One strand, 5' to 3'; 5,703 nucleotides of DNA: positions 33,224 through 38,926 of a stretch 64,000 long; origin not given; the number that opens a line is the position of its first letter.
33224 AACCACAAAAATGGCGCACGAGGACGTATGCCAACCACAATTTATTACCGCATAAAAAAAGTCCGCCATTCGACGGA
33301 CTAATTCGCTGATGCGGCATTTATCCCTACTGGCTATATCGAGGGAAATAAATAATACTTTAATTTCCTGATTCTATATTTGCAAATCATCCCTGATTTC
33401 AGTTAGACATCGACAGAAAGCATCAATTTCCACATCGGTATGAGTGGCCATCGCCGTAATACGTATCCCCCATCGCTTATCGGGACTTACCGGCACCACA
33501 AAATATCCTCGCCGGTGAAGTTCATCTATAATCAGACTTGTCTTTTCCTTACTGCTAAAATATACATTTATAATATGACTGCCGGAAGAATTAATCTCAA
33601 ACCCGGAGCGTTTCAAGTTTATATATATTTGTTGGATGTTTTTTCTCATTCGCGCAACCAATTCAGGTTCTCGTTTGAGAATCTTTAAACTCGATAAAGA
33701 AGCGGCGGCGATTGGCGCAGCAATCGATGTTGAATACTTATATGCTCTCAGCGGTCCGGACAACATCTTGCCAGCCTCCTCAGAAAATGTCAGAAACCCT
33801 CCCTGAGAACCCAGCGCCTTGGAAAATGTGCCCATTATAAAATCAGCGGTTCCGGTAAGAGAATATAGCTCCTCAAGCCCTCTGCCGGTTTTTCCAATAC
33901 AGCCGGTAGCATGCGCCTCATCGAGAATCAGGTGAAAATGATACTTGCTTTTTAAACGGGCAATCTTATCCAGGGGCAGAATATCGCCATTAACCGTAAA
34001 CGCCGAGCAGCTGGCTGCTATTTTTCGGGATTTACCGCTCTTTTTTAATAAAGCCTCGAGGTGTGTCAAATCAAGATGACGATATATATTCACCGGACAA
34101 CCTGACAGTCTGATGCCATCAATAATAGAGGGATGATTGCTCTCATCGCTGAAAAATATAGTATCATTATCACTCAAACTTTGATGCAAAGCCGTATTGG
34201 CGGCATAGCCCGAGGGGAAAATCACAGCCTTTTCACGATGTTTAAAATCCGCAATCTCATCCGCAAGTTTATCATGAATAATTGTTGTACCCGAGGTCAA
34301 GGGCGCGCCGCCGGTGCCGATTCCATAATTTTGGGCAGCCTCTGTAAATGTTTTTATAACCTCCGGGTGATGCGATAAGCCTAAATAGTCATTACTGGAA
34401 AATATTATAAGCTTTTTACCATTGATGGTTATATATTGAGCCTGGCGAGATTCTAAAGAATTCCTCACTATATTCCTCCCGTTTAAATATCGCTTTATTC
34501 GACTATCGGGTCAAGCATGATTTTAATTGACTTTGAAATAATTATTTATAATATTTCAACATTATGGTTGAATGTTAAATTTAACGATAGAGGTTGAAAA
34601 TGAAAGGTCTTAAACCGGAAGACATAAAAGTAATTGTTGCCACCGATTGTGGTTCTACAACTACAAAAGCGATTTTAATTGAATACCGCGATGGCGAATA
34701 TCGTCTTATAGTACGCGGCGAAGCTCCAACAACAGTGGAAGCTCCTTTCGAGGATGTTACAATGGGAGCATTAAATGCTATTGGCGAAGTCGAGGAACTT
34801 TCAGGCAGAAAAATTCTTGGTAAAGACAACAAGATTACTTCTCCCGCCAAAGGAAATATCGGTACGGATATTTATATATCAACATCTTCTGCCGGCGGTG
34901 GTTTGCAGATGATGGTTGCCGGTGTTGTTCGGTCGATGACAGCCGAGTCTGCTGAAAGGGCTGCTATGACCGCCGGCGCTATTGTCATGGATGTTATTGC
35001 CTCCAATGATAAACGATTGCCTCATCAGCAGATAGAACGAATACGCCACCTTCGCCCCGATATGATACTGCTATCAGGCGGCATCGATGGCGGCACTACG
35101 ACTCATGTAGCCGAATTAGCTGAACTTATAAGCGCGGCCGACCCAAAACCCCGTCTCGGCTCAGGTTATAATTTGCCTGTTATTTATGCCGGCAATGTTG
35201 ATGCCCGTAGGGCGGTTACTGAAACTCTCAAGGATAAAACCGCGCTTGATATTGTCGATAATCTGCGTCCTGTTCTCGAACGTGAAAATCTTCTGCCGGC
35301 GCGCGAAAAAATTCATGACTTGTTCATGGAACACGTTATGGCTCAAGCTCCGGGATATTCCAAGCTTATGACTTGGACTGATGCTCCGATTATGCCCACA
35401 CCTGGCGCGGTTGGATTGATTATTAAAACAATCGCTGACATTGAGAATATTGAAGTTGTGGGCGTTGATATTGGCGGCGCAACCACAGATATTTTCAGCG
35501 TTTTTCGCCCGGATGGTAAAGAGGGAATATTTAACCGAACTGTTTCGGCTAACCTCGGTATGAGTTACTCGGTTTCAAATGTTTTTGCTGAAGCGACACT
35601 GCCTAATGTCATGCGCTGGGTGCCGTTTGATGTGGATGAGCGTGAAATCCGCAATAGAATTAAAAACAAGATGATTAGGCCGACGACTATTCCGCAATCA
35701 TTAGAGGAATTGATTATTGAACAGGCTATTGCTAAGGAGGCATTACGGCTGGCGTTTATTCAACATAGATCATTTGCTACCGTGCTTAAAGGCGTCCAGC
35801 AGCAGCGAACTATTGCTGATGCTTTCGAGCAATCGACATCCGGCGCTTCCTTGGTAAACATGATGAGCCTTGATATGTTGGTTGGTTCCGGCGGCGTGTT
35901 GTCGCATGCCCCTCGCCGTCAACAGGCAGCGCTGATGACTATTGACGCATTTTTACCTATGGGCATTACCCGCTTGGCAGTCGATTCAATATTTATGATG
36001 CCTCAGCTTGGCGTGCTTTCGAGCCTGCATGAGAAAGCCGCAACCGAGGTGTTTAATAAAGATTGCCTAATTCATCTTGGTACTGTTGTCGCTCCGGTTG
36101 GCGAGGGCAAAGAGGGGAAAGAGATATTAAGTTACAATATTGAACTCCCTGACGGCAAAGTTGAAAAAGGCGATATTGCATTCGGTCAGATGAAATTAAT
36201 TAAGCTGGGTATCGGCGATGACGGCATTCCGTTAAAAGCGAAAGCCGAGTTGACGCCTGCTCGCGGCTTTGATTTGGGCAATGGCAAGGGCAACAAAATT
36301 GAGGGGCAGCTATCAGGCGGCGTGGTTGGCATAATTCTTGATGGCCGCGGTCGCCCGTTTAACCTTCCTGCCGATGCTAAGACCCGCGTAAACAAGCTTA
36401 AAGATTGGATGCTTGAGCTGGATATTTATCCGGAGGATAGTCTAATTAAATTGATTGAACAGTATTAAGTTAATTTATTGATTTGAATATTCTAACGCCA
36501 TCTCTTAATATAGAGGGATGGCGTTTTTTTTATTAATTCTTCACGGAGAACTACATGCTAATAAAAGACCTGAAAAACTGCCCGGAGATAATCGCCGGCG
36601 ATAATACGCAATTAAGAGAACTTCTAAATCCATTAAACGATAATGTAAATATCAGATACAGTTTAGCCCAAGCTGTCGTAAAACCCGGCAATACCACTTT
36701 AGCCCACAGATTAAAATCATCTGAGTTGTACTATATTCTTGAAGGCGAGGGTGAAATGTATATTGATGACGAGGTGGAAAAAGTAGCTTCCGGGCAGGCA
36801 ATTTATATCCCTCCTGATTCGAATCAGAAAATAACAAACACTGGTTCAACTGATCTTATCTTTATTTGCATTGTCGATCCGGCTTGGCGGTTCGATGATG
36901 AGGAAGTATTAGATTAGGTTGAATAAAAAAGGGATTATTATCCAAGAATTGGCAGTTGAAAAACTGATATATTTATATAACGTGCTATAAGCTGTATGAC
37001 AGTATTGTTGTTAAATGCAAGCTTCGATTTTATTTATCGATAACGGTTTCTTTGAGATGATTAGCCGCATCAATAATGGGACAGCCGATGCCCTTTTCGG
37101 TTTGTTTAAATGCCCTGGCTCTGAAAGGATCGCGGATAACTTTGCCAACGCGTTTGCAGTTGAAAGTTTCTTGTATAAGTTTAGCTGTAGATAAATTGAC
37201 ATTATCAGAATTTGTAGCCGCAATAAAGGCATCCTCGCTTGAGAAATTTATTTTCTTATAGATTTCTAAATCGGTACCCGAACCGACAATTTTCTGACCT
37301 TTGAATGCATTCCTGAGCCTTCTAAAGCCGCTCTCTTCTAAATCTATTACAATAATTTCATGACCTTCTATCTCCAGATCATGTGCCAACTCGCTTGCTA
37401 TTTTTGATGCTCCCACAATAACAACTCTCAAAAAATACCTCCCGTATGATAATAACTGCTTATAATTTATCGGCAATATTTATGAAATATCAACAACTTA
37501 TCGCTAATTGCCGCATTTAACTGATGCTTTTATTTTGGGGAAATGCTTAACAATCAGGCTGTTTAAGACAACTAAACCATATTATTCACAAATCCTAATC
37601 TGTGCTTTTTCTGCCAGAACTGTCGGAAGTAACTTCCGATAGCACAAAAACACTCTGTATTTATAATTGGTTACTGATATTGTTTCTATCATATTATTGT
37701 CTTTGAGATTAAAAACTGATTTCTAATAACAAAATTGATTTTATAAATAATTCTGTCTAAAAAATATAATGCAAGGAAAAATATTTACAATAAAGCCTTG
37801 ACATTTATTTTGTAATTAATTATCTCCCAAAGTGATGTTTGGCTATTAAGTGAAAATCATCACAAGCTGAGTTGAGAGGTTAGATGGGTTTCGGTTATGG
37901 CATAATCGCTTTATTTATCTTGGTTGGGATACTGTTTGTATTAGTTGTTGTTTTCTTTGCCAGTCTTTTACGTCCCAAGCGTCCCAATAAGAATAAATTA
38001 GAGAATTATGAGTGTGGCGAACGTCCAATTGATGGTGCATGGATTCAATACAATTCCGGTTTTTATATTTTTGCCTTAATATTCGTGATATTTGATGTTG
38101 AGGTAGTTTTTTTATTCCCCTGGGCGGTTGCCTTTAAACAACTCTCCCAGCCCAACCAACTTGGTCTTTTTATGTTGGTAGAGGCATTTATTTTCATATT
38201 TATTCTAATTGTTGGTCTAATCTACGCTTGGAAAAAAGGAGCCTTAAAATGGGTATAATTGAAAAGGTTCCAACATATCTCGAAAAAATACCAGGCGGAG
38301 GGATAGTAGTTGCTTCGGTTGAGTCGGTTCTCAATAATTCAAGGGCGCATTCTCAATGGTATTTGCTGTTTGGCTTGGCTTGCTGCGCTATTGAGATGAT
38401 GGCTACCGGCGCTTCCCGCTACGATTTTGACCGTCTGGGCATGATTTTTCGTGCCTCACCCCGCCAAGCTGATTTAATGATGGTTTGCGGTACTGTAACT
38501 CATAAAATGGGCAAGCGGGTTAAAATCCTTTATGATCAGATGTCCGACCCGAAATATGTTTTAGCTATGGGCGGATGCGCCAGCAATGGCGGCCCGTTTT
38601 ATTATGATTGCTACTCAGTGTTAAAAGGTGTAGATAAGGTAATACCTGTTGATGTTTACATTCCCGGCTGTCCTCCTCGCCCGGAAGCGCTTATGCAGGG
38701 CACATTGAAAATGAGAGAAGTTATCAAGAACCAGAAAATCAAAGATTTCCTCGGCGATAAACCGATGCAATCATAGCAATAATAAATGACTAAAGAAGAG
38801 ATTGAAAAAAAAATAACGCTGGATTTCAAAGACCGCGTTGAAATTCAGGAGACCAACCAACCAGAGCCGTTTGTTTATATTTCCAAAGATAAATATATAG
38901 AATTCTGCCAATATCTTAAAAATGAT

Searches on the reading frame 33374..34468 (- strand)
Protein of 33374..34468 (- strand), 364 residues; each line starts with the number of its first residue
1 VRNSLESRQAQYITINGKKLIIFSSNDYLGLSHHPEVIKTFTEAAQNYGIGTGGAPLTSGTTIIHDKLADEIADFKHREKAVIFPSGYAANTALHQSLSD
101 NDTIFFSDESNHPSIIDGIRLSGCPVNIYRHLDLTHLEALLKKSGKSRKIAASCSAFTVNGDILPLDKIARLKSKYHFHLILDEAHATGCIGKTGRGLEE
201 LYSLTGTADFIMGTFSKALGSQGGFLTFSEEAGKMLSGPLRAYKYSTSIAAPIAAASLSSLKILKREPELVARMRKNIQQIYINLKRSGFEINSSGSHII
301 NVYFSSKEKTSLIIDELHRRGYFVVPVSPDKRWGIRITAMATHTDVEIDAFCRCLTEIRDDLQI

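Call 30: search_protein_families(library=pfam, proteins=[window:33374-34468:-], max_evalue=0.00001)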
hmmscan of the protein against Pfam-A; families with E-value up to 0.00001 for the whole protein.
window:33374-34468:- (364 aa): 2 families
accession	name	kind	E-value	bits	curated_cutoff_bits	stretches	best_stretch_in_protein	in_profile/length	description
PF00155.27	Aminotran_1_2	-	4.1e-46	158.3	19.7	1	19-353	2-359/361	Aminotransferase class I and II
PF01212.27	Beta_elim_lyase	-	3.2e-07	30.4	27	1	67-270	36-215/288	Beta-eliminating lyase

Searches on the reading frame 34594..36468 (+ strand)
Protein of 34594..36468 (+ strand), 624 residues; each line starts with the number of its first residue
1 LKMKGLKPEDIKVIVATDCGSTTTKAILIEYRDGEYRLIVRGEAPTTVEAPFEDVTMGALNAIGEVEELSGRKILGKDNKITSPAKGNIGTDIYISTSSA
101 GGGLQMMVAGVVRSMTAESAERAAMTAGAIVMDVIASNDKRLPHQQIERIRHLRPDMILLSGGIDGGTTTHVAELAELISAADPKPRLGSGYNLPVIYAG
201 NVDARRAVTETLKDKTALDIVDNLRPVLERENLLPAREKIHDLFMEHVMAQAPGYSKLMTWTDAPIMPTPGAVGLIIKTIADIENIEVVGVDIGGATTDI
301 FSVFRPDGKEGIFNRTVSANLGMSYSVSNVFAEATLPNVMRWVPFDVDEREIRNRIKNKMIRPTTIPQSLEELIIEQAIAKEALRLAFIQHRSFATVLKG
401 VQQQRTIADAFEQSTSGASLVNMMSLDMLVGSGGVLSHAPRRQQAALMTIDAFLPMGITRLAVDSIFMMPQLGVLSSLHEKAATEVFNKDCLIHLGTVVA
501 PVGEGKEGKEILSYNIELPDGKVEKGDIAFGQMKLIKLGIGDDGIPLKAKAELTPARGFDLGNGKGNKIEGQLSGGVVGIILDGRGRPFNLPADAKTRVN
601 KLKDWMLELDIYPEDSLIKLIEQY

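Call 30: search_protein_families(library=pfam, proteins=[window:34594-36468:+], max_evalue=0.00001)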
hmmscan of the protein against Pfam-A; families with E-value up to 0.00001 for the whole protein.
window:34594-36468:+ (624 aa): 1 family
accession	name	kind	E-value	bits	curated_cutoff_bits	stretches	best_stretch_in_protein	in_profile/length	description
PF13941.12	MutL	-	1.4e-125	420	27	1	14-491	1-450/450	MutL protein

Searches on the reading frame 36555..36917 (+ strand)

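Call 30: search_protein_families(library=pfam, proteins=[window:36555-36917:+], max_evalue=0.00001)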
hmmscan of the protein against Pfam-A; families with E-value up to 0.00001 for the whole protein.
window:36555-36917:+ (120 aa): 2 families
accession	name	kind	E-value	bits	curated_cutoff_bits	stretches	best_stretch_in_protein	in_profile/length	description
PF07883.17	Cupin_2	-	3.9e-13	49.3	27.2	1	41-107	4-70/70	Cupin domain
PF01050.24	MannoseP_isomer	-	6.3e-06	26.8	23.6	1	32-106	25-100/116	Mannose-6-phosphate isomerase C-terminal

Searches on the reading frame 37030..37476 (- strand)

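Call 30: search_protein_families(library=pfam, proteins=[window:37030-37476:-], max_evalue=0.00001)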
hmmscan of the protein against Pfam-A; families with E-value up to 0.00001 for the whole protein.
window:37030-37476:- (148 aa): 1 family
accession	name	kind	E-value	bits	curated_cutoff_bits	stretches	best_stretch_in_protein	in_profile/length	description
PF02254.24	TrkA_N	-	1.8e-15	57.7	23.8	1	18-125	1-107/116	TrkA-N domain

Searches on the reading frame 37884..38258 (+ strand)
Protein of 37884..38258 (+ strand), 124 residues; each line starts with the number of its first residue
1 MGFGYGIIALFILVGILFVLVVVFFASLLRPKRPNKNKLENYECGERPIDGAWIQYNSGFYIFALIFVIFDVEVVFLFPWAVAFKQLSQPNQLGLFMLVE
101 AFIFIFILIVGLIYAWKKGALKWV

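Call 30: search_protein_families(library=pfam, proteins=[window:37884-38258:+], max_evalue=0.00001)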
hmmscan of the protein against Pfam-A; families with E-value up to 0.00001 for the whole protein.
window:37884-38258:+ (124 aa): 1 family
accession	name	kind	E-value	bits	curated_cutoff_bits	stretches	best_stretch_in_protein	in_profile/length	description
PF00507.24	Oxidored_q4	-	5.5e-37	126.4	23.3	1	20-123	2-99/99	NADH-ubiquinone/plastoquinone oxidoreductase, chain 3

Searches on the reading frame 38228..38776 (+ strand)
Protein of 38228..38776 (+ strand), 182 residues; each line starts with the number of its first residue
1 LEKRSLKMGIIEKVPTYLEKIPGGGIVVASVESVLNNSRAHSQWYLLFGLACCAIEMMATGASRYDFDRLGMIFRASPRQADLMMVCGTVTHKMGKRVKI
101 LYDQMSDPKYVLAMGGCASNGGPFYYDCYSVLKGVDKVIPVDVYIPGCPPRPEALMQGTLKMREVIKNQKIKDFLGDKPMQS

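Call 30: search_protein_families(library=pfam, proteins=[window:38228-38776:+], max_evalue=0.00001)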
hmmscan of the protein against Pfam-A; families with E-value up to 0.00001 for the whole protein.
window:38228-38776:+ (182 aa): 1 family
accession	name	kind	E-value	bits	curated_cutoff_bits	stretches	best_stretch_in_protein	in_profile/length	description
PF01058.29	Oxidored_q6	-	3.1e-29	101.7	27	1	52-161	1-127/128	NADH ubiquinone oxidoreductase, 20 Kd subunit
